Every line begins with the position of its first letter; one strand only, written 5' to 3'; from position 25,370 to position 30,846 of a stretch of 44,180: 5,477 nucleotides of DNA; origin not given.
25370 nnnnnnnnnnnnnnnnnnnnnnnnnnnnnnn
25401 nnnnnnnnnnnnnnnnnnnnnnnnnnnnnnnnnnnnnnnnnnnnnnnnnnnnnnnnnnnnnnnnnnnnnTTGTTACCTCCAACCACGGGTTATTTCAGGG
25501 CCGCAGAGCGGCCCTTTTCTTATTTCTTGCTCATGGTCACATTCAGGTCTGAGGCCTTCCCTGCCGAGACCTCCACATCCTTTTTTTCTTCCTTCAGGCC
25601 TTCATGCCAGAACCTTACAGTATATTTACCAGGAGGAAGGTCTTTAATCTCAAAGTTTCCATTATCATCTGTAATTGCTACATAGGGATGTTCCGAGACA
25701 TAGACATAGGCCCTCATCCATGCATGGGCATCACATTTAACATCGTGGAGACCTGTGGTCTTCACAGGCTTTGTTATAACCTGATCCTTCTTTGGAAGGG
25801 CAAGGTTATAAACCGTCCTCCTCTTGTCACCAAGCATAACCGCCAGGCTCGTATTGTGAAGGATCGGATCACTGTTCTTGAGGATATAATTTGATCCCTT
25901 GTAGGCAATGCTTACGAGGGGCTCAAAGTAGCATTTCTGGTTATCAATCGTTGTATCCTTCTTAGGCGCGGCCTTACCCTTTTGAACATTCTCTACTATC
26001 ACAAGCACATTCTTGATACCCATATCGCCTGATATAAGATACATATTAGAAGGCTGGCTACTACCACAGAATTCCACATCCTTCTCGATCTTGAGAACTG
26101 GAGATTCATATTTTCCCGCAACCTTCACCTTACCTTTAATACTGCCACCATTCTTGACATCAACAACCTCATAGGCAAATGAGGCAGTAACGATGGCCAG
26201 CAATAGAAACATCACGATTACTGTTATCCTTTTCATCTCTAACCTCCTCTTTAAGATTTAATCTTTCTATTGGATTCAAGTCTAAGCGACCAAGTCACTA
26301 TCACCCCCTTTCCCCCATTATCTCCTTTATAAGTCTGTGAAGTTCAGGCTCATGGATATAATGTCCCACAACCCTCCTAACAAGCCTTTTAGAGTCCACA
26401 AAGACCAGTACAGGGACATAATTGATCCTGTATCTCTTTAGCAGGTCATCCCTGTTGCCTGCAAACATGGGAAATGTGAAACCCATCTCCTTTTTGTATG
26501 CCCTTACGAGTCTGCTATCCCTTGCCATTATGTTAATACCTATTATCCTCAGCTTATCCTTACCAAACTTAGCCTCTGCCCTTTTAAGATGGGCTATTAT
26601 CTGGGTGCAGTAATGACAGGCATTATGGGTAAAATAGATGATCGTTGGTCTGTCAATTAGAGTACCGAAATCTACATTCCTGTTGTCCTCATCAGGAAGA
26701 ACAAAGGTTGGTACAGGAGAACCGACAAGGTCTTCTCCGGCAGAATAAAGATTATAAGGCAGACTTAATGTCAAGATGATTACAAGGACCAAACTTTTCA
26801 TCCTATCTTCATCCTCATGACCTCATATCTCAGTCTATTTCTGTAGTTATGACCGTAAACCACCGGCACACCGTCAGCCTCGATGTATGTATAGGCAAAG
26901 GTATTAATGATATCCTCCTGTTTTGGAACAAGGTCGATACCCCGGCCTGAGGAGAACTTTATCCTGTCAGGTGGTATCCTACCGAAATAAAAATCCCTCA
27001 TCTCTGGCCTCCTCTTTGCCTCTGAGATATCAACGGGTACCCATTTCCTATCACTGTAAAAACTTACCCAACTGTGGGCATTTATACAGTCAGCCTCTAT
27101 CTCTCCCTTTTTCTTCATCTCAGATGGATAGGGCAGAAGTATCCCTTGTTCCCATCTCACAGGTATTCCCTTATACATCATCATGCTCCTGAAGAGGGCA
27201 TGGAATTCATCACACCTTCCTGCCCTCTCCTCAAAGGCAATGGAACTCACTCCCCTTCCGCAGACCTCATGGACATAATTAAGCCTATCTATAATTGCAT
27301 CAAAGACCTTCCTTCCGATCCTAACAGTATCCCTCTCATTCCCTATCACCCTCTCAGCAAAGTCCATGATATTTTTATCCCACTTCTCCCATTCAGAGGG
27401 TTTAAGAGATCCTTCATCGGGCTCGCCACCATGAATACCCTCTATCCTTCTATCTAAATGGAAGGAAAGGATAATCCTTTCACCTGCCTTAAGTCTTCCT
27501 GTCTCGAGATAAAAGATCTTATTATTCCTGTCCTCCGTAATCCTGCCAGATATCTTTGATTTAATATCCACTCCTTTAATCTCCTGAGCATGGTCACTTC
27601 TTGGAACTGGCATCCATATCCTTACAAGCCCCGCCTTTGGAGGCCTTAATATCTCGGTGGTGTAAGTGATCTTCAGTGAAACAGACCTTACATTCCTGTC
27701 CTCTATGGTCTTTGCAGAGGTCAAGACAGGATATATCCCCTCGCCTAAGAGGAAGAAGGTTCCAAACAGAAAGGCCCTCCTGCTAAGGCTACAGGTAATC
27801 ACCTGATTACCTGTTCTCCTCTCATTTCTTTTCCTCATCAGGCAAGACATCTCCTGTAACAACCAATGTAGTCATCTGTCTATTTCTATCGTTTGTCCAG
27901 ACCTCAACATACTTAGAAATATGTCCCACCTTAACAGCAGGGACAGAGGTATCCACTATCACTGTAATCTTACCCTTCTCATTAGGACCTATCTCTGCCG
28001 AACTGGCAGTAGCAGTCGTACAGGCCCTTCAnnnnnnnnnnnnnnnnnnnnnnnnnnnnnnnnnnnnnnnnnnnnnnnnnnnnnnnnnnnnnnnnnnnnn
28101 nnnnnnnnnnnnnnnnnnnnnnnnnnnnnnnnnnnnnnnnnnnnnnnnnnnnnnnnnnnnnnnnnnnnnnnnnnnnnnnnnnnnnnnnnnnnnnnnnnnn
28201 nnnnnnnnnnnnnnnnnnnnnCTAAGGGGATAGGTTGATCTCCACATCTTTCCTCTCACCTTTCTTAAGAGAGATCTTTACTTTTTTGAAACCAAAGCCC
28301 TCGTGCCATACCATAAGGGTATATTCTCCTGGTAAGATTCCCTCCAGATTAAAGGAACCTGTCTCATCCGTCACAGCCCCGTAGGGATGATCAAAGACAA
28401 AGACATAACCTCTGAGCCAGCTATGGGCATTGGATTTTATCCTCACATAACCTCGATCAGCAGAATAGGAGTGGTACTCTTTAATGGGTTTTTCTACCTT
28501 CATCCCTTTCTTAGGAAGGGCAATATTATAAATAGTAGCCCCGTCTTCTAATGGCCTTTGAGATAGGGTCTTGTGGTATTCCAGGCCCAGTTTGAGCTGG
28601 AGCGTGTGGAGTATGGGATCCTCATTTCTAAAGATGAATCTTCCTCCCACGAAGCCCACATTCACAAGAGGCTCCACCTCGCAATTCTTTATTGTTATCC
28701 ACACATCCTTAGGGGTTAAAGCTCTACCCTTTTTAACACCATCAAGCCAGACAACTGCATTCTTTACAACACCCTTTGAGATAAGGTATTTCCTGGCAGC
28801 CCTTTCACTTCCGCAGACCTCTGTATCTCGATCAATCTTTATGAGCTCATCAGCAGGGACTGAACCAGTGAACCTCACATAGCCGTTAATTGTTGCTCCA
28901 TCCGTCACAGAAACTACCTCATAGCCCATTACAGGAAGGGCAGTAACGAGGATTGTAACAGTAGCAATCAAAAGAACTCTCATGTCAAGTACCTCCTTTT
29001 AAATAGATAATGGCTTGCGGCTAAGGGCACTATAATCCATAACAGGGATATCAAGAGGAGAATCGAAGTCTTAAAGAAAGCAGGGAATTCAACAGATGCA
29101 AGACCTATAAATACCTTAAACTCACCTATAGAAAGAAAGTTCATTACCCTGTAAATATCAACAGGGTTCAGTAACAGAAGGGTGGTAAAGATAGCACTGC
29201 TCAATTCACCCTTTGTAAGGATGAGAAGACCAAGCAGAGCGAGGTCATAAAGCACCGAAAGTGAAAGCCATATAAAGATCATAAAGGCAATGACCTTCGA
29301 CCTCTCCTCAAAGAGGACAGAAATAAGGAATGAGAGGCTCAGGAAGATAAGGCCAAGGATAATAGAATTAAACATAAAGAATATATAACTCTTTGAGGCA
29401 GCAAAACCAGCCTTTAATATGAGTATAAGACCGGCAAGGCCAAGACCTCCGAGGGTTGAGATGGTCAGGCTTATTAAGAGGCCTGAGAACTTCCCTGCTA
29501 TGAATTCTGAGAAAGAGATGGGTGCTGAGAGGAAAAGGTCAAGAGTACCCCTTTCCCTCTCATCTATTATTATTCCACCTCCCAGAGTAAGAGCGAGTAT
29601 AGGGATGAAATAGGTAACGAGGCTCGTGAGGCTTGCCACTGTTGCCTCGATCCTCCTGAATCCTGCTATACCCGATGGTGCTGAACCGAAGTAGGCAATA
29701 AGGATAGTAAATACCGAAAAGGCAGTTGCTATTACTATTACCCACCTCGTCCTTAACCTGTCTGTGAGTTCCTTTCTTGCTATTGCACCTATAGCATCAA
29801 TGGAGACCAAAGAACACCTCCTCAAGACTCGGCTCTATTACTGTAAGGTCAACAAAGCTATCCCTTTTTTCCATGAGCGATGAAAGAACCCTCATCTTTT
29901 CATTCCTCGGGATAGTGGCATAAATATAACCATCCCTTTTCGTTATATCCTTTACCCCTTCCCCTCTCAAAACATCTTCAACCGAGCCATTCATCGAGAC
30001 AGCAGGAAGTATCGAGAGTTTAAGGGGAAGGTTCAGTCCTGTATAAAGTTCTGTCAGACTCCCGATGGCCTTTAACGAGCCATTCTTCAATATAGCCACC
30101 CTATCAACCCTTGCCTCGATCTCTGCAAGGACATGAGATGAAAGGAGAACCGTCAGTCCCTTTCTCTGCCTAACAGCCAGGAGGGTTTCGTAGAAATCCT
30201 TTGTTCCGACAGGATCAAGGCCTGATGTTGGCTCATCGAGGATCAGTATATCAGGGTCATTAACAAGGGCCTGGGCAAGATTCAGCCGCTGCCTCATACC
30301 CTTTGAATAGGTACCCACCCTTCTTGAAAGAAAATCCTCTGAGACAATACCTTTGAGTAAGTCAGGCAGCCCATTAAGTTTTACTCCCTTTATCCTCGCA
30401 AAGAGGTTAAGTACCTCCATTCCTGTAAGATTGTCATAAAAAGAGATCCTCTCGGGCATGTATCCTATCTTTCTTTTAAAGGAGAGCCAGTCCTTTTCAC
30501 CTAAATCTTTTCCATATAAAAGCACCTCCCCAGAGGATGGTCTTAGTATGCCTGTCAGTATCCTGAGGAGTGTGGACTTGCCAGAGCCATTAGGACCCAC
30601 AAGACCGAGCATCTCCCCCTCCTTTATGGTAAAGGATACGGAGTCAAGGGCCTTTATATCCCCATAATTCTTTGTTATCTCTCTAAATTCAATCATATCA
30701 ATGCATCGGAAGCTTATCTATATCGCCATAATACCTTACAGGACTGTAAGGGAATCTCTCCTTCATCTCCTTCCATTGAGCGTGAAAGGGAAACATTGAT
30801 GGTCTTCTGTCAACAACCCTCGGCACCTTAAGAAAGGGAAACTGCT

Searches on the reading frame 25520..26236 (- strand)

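Call 33: search_protein_families(library=pfam, proteins=[window:25520-26236:-], max_evalue=0.001)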
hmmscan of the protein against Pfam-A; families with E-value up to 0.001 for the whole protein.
window:25520-26236:- (238 aa): 5 families
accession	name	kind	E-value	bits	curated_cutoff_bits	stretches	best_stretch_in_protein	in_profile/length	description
PF13620.12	CarboxypepD_reg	-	5.6e-13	49.5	32.3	1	176-236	17-82/82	Carboxypeptidase regulatory-like domain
PF13715.12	CarbopepD_reg_2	-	2.3e-10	40.8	32.2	1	176-237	17-78/88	CarboxypepD_reg-like domain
PF14686.12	fn3_3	-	7.6e-09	35.7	24.4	1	172-230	17-74/75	Polysaccharide lyase family 4, domain II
PF09430.16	EMC7_beta-sandw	-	5.1e-05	23.9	26.6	1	174-234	10-71/122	ER membrane protein complex subunit 7, beta-sandwich domain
PF17210.9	SdrD_B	-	0.00033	21.2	29.7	0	187-232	42-88/112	SdrD B-like domain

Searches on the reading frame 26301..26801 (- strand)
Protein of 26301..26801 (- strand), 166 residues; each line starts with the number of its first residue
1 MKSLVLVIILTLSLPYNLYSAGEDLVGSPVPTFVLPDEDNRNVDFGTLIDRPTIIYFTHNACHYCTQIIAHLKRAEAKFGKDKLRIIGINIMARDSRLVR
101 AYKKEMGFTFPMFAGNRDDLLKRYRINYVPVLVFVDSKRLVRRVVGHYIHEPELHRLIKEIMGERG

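Call 33: search_protein_families(library=pfam, proteins=[window:26301-26801:-], max_evalue=0.001)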
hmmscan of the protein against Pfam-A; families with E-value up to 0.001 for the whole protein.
window:26301-26801:- (166 aa): 5 families
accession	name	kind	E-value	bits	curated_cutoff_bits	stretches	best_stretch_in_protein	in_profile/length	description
PF00578.27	AhpC-TSA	-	4.8e-15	56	26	1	26-143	1-123/124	AhpC/TSA family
PF13905.12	Thioredoxin_8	-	7.3e-10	39.5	27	1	51-138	2-91/94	Thioredoxin-like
PF13098.12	Thioredoxin_2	-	5.7e-08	33.5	27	1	51-148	6-95/104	Thioredoxin-like domain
PF08534.16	Redoxin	-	5.7e-08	33.1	26.6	1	26-139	2-126/148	Redoxin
PF05768.20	Glrx-like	-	5.6e-06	27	26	1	54-158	2-76/77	Glutaredoxin-like domain (DUF836)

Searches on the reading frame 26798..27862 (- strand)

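Call 3: search_protein_families(library=pfam, proteins=[window:26798-27862:-], max_evalue=0.01)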
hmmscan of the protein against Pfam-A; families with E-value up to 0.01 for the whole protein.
window:26798-27862:- (354 aa): 1 family
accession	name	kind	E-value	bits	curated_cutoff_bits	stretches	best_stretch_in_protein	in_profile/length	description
PF01841.26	Transglut_core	-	4.7e-13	49.8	23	1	168-278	3-107/108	Transglutaminase-like superfamily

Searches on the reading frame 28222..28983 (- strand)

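Call 3: search_protein_families(library=pfam, proteins=[window:28222-28983:-], max_evalue=0.01)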
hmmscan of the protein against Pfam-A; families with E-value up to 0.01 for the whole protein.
window:28222-28983:- (253 aa): 4 families
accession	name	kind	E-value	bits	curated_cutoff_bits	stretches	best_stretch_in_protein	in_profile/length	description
PF13620.12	CarboxypepD_reg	-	1.8e-08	35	32.3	1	199-251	28-81/82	Carboxypeptidase regulatory-like domain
PF13715.12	CarbopepD_reg_2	-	3.4e-08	33.9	32.2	1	194-252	19-77/88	CarboxypepD_reg-like domain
PF14686.12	fn3_3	-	9.8e-06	25.7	24.4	1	201-243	27-71/75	Polysaccharide lyase family 4, domain II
PF09430.16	EMC7_beta-sandw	-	0.00029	21.4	26.6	1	200-250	20-71/122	ER membrane protein complex subunit 7, beta-sandwich domain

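Call 4: search_protein_families(library=ncbifam, proteins=[window:28222-28983:-], max_evalue=0.01)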
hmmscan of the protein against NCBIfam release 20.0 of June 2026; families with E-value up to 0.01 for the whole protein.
window:28222-28983:- (253 aa): 0 families

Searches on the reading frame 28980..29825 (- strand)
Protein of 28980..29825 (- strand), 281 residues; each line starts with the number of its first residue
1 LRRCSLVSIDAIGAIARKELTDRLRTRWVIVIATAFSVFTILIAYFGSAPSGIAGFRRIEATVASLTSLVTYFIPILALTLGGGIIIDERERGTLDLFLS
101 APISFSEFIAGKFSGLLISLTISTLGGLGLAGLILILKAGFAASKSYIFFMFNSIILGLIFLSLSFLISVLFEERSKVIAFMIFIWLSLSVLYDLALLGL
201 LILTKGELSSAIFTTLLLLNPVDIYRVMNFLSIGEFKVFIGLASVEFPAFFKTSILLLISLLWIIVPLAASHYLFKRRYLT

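Call 3: search_protein_families(library=pfam, proteins=[window:28980-29825:-], max_evalue=0.01)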
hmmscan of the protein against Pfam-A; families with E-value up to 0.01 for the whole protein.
window:28980-29825:- (281 aa): 4 families
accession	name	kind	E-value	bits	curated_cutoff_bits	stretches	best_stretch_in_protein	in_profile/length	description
PF12679.13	ABC2_membrane_2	-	2.2e-30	106.3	27.2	1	14-278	2-281/283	ABC-2 family transporter protein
PF12730.13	ABC2_membrane_4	-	6.9e-07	29.8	27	1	26-185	14-173/179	ABC-2 family transporter protein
PF13346.12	ABC2_membrane_5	-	3.1e-05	24.1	25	1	66-233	35-201/205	ABC-2 family transporter protein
PF12698.13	ABC2_membrane_3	-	0.0012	18.4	31.6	1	65-193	163-286/347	ABC-2 family transporter protein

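Call 4: search_protein_families(library=ncbifam, proteins=[window:28980-29825:-], max_evalue=0.01)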
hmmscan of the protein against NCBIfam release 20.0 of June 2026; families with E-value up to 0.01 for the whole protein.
window:28980-29825:- (281 aa): 2 families
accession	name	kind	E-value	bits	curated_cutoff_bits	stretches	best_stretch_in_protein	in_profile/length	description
NF041647.1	ABC_perm_CPBP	equivalog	7.8e-05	21.6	435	1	89-171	216-302/636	ABC transporter permease subunit/CPBP intramembrane protease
TIGR03518.1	ABC_perm_GldF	equivalog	0.0017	18.4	288.5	1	14-189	3-176/240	gliding motility-associated ABC transporter permease subunit GldF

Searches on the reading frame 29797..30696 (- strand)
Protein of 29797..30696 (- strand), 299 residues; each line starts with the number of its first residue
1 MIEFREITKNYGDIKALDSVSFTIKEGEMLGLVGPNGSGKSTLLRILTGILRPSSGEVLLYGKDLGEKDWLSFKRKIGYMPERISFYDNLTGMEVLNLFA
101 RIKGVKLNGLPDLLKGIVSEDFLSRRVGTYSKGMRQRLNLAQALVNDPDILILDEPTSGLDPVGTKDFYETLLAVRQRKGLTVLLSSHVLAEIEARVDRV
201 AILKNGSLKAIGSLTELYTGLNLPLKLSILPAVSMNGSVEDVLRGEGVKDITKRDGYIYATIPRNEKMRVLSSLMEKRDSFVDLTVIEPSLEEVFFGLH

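Call 3: search_protein_families(library=pfam, proteins=[window:29797-30696:-], max_evalue=0.01)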
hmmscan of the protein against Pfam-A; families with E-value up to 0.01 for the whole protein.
window:29797-30696:- (299 aa): 7 families
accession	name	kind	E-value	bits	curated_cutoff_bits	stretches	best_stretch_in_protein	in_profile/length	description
PF00005.33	ABC_tran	-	9.8e-35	120.6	25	1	17-158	1-137/137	ABC transporter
PF13304.12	AAA_21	-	4.6e-14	53.6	27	2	127-188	202-298/304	AAA domain, putative AbiEii toxin, Type IV TA system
PF13555.12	AAA_29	-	0.00015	21.9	27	1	19-54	14-49/61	P-loop containing region of AAA domain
PF13175.12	AAA_15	-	0.0015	18.7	32.1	1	9-54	9-50/374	AAA ATPase domain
PF13732.12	DrrA1-3_C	-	0.0026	18.8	27.4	1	238-295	20-77/81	ATP-binding protein DrrA1-3-like, C-terminal domain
PF13476.12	AAA_23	-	0.0048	18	27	1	29-51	21-43/201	AAA domain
PF13401.12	AAA_22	-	0.0069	17.1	27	0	29-185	7-120/130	AAA domain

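Call 4: search_protein_families(library=ncbifam, proteins=[window:29797-30696:-], max_evalue=0.01)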
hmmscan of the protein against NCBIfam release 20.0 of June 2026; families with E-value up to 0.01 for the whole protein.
window:29797-30696:- (299 aa): 192 families (the best 25 are shown)
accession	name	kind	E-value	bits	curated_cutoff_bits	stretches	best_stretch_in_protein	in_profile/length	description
TIGR01188.1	drrA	subfamily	1e-60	205.6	312.45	1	9-297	1-299/302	daunorubicin resistance ABC transporter, ATP-binding protein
TIGR03740.1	galliderm_ABC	subfamily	9.4e-54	182.4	309.75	1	3-210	2-204/223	lantibiotic protection ABC transporter ATP-binding subunit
NF033858.1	ABC2_perm_RbbA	equivalog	1.6e-52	178.5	1050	1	2-217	267-484/909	ribosome-associated ATPase/putative transporter RbbA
TIGR03522.1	GldA_ABC_ATP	equivalog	4.5e-51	174.1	402.6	1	2-295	3-297/301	gliding motility-associated ABC transporter ATP-binding subunit GldA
NF010059.0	PRK13536.1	equivalog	3.1e-41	141.3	549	1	2-213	44-257/342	nodulation factor ABC transporter ATP-binding protein NodI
NF010060.0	PRK13537.1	equivalog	4.2e-41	140.8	521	1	2-216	16-232/314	nodulation factor ABC transporter ATP-binding protein NodI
TIGR03864.1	PQQ_ABC_ATP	hypoth_equivalog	6.5e-39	133.8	302.25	1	2-219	2-221/236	ABC transporter, ATP-binding subunit, PQQ-dependent alcohol dehydrogenase system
NF047568.1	PSM_export_PmtC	equivalog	7.8e-39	133.9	375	1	3-208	2-198/290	phenol-soluble modulin export ABC transporter ATP-binding protein PmtC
TIGR01288.1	nodI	equivalog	4.2e-38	131.1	424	1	2-210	5-215/303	nodulation factor ABC transporter ATP-binding protein NodI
TIGR04521.1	ECF_ATPase_2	equivalog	2.6e-37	128.4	330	2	119-219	134-234/279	energy-coupling factor transporter ATPase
TIGR01842.1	type_I_sec_PrtD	subfamily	5.7e-37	127.4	510.15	1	14-217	331-540/544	type I secretion system permease/ATPase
TIGR00968.1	3a0106s01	subfamily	6.8e-37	127.2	342.75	1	2-225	1-226/237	sulfate ABC transporter ATP-binding protein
TIGR03410.1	urea_trans_UrtE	equivalog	4.1e-36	124.6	285.8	1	3-216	2-218/230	urea ABC transporter ATP-binding subunit UrtE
NF043075.1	MMSYN1_0197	equivalog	4.2e-36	124.6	550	1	1-219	2-222/341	spermidine/putrescine ABC transporter ATP-binding protein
TIGR03375.1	type_I_sec_LssB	subfamily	1.4e-35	122.8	693.1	1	2-217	466-688/696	type I secretion system permease/ATPase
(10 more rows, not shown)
